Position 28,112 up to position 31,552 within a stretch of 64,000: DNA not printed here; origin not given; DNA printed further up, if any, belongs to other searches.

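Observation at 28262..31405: Single-polypeptide Mrr-like nuclease + SF2 DEAH helicase + five HA repeats: candidate restriction or defence enzyme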

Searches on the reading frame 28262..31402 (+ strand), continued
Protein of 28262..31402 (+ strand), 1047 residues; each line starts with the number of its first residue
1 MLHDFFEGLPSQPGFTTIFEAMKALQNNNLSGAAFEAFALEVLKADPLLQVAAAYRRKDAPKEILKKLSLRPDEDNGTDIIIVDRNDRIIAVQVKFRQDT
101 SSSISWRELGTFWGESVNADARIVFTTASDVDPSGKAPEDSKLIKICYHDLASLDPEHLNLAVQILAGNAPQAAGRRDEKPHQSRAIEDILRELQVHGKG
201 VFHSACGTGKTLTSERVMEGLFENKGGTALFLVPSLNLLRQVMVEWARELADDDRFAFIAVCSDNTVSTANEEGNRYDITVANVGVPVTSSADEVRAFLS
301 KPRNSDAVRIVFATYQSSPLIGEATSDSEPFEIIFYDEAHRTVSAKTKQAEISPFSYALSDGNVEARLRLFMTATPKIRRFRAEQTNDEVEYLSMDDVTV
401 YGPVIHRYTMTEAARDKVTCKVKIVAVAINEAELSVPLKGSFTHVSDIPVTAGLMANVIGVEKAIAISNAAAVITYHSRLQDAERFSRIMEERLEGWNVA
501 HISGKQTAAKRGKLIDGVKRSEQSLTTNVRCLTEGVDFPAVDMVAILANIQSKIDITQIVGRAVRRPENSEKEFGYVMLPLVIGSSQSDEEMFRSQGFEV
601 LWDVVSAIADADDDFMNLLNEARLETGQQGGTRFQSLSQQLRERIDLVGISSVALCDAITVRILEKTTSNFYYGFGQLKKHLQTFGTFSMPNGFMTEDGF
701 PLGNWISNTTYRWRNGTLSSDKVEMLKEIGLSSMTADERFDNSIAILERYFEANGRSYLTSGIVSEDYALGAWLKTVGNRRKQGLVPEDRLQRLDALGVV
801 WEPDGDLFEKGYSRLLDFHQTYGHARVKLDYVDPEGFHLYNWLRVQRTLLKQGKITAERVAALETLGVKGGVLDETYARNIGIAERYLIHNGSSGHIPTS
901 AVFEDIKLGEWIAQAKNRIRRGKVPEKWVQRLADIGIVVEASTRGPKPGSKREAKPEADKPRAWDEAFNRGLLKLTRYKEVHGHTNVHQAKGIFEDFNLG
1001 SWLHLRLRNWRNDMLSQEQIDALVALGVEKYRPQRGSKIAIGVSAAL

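Call 28: find_encoding_contigs(protein=P0059, flank=8000, max_places=1)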
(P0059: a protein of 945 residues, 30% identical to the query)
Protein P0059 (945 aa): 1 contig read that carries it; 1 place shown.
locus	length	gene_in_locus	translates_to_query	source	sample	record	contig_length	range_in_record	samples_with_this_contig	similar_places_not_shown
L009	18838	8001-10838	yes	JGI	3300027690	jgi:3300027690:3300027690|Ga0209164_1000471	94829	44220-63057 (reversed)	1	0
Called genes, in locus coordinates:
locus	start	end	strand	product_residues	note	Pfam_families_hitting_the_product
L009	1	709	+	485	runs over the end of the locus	PF00072:Response_reg, PF00158:Sigma54_activat, PF14532:Sigma54_activ_2, PF07728:AAA_5, PF25601:AAA_lid_14, PF02954:HTH_8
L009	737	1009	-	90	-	-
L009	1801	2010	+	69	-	-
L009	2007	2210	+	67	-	-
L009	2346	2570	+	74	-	-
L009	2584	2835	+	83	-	-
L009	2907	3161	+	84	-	PF18903:DUF5659 (weak)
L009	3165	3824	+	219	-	-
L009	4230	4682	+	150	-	-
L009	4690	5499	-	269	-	-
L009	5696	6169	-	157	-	-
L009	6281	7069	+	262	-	PF25164:CoiA_N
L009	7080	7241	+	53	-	-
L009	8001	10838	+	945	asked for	PF00270:DEAD, PF04851:ResIII, PF00271:Helicase_C, PF03457:HA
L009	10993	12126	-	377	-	PF14022:DUF4238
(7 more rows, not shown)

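Call 30: find_related_loci(query=A1, collection=genome_contigs, flank=10000)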
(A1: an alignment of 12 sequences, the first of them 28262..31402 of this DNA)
Query A1 (1047 aa) in genome_contigs; peptide patterns used: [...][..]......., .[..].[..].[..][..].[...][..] (x = any residue, [..] = any of these).
600 stretches matched a pattern (row limit reached: there are more); 574 encode a relative of the query (tblastn E <= 1e-3); the best 80 are kept; 80 distinct loci.
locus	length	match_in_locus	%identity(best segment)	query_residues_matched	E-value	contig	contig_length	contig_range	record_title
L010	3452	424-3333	31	15-1029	7e-131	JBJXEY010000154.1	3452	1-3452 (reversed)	MAG: Burkholderiales bacterium isolate F1F2.bin.81 k127_4332106, whole genome shotgun sequence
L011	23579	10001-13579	31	5-1028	6e-117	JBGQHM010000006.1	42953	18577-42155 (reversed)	MAG: Candidatus Binatia bacterium isolate OBJ2_061818_070_72 k141_1808896_length_42953_cov_14.4863, whole genome shotgun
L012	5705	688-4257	29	5-1027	1e-114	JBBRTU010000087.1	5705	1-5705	MAG: Burkholderiales bacterium isolate La2_metabat2.276 La2_metabat2.276_K_230580L5705_cov_10.8125, whole genome shotgun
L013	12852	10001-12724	31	6-938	3e-113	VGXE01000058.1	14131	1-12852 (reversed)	MAG: Nitrospira sp. isolate M_DeepCast_65m_mx_150 M_DeepCast_65m_mx_150_Ga0194120_10008043, whole genome shotgun sequenc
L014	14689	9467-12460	31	5-1029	3e-112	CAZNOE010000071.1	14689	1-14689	MAG TPA_asm: uncultured Bifidobacteriaceae bacterium isolate SRP119689_co1_68 genome assembly, contig: NODE_5829_length_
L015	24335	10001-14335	30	6-1038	7e-111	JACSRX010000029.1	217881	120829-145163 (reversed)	MAG: Chthoniobacterales bacterium isolate VE1 contig-70_6, whole genome shotgun sequence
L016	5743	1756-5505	29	15-1027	7e-111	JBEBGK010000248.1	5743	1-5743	MAG: Chthoniobacteraceae bacterium isolate ASF_20 NODE_12035_length_5743_cov_2.403260, whole genome shotgun sequence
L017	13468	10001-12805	29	15-1003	7e-107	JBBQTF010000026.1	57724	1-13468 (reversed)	MAG: Steroidobacterales bacterium isolate Co_metawrap_1811 Cmw_1811_k141_26095271_length_57724_cov_17.9976, whole genome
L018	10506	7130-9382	33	32-867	3e-101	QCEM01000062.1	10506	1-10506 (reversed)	SAR116 cluster bacterium AG-355-O21 Ga0172099_1062, whole genome shotgun sequence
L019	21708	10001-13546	28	32-1004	1e-94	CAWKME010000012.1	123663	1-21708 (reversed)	MAG: uncultured Actinomycetota bacterium isolate MFD03044.bin.2.96 genome assembly, contig: contig_20099, whole genome s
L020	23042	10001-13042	28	75-1029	3e-93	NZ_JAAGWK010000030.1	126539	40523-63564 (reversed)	Goekera deserti strain CPCC 205119 Scaffold13_1, whole genome shotgun sequence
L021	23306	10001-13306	27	32-1026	1e-89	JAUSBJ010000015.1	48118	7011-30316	MAG: Sulfurimicrobium sp. isolate E6_metabat.bin.55 E6_k141_155090, whole genome shotgun sequence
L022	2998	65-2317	30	205-1038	7e-91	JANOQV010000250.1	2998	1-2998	MAG: Pedosphaera sp. isolate VAR_4_metabat_254_sub VAR_4_k141_3839901, whole genome shotgun sequence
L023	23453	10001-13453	27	32-1026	1e-87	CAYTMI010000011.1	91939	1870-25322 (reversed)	MAG TPA_asm: uncultured Anaerolineaceae bacterium isolate SRP302447_co3_779 genome assembly, contig: NODE_674_length_919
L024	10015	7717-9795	32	5-707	1e-95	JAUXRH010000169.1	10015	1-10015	MAG: Nitrosomonas sp. isolate C12_maxbin.059 C12_k141_37792, whole genome shotgun sequence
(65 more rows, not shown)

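Call 42: search_protein_families(library=pfam, alignment_id=A2, max_evalue=0.00001)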
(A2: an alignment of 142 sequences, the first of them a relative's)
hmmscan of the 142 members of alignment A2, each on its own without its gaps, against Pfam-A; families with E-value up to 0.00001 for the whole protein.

A. member 1, L011:2945-5839:- (965 aa): 2 families
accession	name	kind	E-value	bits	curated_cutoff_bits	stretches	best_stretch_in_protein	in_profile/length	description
PF07691.17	PA14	-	7.9e-18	65.1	24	1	818-943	2-141/147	PA14 domain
PF13231.12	PMT_2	-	1.4e-13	51.8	26.1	1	227-388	3-156/160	Dolichyl-phosphate-mannose-protein mannosyltransferase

B. families by the number of members that match (of 142 scanned): 136 families (the first 25 are shown)
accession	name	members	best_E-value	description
PF00069.31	Pkinase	2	1.1e-36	Protein kinase domain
PF01593.30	Amino_oxidase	2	1.3e-36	Flavin containing amine oxidoreductase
PF07714.23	PK_Tyr_Ser-Thr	2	2.2e-21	Protein tyrosine and serine/threonine kinase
PF00589.27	Phage_integrase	2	2.6e-19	Phage integrase family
PF13450.12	NAD_binding_8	2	9.9e-16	NAD(P)-binding Rossmann-like domain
PF01266.30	DAO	2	5.9e-07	FAD dependent oxidoreductase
PF00815.25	Histidinol_dh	1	1.1e-168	Histidinol dehydrogenase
PF00162.24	PGK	1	7.5e-150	Phosphoglycerate kinase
PF11902.13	DUF3422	1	2.7e-132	Protein of unknown function (DUF3422)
PF00275.25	EPSP_synthase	1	1.5e-123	EPSP synthase (3-phosphoshikimate 1-carboxyvinyltransferase)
PF09660.15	DUF2397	1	4.8e-111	Protein of unknown function (DUF2397)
PF00701.28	DHDPS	1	1.5e-89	Dihydrodipicolinate synthetase family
PF25174.1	Beta-prop_THOC3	1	9.5e-88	THOC3 beta-propeller domain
PF00145.23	DNA_methylase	1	7.2e-79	C-5 cytosine-specific DNA methylase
PF00400.38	WD40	1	2.1e-73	WD domain, G-beta repeat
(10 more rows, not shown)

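Call 56: search_dna_similar(query=window:28262-31402:+, collection=plasmids, mode=protein, max_rows=30)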
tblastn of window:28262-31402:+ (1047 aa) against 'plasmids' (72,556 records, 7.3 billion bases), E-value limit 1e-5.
Records with a match: 732; places in all: 1158; records where one place covers at least 80% of the query: 126.
Best place of each record, by identity: <60% 732.
By first word of the organism name: Streptomyces 358; Pseudomonas 115; Rhodococcus 34; Mycobacterium 19; Klebsiella 14; Kitasatospora 13; Prescottella 11; Lactococcus 11; Escherichia 11; Gordonia 10; and 71 more.
By predicted mobility (MOB-suite, as given by PLSDB): non-mobilizable 441; mobilizable 218; conjugative 73.
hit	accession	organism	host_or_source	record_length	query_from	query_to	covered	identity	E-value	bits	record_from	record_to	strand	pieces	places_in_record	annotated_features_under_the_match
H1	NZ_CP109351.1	Streptomyces sp. NBC_01568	-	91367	140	1028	85%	27.5%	5e-71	267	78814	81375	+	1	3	Helicase associated domain protein | hypothetical protein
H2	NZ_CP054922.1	Streptomyces sp. NA03103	Single cell,marine sediment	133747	138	1029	85%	27.1%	6e-46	263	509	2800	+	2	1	DEAD/DEAH box helicase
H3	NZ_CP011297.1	Rhodococcus erythropolis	pure culture,soil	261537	175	1026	81%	27.7%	2e-69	262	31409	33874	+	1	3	DEAD/DEAH box helicase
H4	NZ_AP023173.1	Rhodococcus qingshengii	-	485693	176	1011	80%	28.2%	8e-63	317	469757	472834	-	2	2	DEAD/DEAH box helicase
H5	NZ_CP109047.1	Streptomyces sp. NBC_00637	-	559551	182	1028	81%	27.7%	6e-69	319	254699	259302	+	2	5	Helicase associated domain protein (x2) | hypothetical protein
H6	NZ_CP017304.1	Rhodococcus sp. YL-1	pure culture,soil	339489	175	1026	81%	27.5%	4e-66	252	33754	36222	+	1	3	DEAD/DEAH box helicase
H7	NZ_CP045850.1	Streptomyces clavuligerus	pure culture single spore ...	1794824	181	1026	81%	27.7%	1e-62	331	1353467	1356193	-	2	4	none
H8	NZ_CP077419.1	Rhodococcus qingshengii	pure culture,oil-contaminated water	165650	175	1026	81%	27.5%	2e-68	356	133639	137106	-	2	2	DEAD/DEAH box helicase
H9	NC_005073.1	Rhodococcus erythropolis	-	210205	175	1026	81%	27.4%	2e-68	259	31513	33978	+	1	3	DEAD/DEAH box helicase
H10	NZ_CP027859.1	Streptomyces clavuligerus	Cell culture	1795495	181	1026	81%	27.5%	1e-62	241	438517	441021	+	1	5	none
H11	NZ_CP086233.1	Streptomyces clavuligerus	whole organism,soil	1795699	181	1026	81%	27.5%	1e-62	241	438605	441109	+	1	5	none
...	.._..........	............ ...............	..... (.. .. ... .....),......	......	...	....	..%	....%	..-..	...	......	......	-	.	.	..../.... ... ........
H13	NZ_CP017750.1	Cupriavidus sp. USMAA2-4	cell culture,Sungai Pinang, Penang, ...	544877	180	1028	81%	26.2%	8e-79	291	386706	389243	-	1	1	DEAD/DEAH box helicase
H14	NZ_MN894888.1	Pseudomonas aeruginosa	-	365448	182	1021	80%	26.5%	6e-62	330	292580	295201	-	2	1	DEAD/DEAH box helicase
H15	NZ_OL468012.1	Pseudomonas aeruginosa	-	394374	182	1021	80%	26.5%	6e-62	330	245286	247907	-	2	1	DEAD/DEAH box helicase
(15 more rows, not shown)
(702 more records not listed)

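Call 57: search_dna_similar(query=window:28262-31402:+, collection=phages, mode=protein, max_rows=20)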
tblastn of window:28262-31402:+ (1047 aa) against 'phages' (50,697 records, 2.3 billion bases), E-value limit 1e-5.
Records with a match: 4; places in all: 4; records where one place covers at least 80% of the query: 0.
Best place of each record, by identity: <60% 4.
By first word of the organism name: Listeria 2; Bacteriophage 1; Streptococcus 1.
By host as written in the record: Listeria monocytogenes 2; - 1; Streptococcus mitis B9 1.
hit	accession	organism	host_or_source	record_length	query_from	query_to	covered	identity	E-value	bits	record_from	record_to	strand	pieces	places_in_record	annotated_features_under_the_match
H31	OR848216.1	Listeria phage LM 4-14-1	Listeria monocytogenes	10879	32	629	57%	26.7%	2e-46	188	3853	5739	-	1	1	record has no annotation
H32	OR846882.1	Listeria phage LM 4-11-1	Listeria monocytogenes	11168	32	629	57%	26.7%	2e-46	188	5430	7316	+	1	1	record has no annotation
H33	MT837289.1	Bacteriophage sp.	human fecal samples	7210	702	938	23%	25.3%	5e-12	77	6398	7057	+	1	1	record has no annotation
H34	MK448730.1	Streptococcus phage Javan311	Streptococcus mitis B9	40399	331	565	22%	23.4%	1e-6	59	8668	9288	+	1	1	DNA helicase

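Call 59: get_annotated_region(hit=H14, flank=7000)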
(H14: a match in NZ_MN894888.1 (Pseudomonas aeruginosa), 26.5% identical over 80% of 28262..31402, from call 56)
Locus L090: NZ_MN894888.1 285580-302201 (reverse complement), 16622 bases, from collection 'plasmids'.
description: Pseudomonas aeruginosa strain SE5369 plasmid pSE5369-VIM, complete sequence
organism: Pseudomonas aeruginosa (NCBI taxid 287)
taxonomy: Bacteria; Pseudomonadota; Gammaproteobacteria; Pseudomonadales; Pseudomonadaceae; Pseudomonas; Pseudomonas aeruginosa
host: -; source: -; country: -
typing (MOB-suite, as given by PLSDB): non-mobilizable; mating-pair formation MPF_I
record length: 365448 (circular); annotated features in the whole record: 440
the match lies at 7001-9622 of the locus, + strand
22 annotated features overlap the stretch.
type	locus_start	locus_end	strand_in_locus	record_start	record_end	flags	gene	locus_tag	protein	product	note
CDS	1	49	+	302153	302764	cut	-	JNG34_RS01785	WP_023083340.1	hypothetical protein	-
CDS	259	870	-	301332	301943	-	-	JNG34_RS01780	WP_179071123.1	HEPN domain-containing protein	-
CDS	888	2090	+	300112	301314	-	-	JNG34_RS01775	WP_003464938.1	ISL3 family transposase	-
CDS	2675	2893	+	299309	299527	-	-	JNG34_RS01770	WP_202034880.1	hypothetical protein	-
CDS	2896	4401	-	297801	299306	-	-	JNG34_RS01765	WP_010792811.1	Fic family protein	-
CDS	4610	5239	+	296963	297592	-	-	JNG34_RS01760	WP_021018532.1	hypothetical protein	-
CDS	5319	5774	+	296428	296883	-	-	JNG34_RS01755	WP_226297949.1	hypothetical protein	-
CDS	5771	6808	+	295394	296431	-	-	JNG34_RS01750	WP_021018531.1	hypothetical protein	-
CDS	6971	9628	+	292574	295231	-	-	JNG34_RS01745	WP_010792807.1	DEAD/DEAH box helicase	-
CDS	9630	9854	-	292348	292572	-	-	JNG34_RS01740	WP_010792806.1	hypothetical protein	-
CDS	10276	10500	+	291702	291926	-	-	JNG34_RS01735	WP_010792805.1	hypothetical protein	-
CDS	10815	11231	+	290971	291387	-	-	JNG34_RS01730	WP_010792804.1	hypothetical protein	-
CDS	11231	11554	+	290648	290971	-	-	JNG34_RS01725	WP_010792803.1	hypothetical protein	-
CDS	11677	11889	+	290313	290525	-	-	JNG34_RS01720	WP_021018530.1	hypothetical protein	-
CDS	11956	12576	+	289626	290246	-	-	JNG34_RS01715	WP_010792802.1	YkgJ family cysteine cluster protein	-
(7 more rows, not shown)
